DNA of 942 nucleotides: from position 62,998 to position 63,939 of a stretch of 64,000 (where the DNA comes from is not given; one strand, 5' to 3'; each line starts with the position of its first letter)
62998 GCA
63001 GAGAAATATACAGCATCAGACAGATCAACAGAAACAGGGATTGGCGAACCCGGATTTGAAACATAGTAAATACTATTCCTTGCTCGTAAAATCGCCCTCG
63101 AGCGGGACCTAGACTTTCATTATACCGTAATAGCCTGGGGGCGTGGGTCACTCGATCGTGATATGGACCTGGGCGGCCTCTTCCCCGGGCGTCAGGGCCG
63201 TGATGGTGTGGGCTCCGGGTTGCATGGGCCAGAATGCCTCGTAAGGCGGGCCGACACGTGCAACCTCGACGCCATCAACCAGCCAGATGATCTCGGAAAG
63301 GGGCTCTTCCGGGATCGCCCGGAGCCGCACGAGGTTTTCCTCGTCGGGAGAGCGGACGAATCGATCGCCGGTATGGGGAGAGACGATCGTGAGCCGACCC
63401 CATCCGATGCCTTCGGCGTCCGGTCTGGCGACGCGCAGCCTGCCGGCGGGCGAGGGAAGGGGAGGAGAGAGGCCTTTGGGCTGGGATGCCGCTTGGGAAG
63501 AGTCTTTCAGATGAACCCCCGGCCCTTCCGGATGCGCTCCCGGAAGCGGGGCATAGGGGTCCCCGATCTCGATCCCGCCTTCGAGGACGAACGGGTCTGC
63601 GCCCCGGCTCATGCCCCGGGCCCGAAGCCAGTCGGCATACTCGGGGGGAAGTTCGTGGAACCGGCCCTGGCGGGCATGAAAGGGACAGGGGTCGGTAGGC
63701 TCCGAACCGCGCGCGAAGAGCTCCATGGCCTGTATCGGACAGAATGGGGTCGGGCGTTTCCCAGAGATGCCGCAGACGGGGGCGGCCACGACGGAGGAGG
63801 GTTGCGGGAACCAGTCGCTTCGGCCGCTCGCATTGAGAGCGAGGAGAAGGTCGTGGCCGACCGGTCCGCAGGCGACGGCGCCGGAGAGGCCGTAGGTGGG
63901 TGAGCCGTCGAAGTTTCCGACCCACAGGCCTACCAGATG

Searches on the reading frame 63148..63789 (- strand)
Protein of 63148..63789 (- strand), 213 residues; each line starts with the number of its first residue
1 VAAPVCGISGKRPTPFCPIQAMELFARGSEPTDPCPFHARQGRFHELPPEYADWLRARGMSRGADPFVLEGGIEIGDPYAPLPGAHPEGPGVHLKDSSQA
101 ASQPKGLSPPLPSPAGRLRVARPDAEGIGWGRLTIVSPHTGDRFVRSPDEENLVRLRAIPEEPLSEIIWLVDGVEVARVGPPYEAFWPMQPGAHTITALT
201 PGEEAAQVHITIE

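Call 46: search_protein_families(library=pfam, proteins=[window:63148-63789:-], max_evalue=0.00001)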
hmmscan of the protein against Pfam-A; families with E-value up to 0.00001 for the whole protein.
window:63148-63789:- (213 aa): 1 family
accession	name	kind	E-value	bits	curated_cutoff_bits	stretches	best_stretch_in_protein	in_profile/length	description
PF06832.18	BiPBP_C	-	9.9e-09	35.4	26.8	1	132-199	11-79/90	Penicillin-Binding Protein C-terminus Family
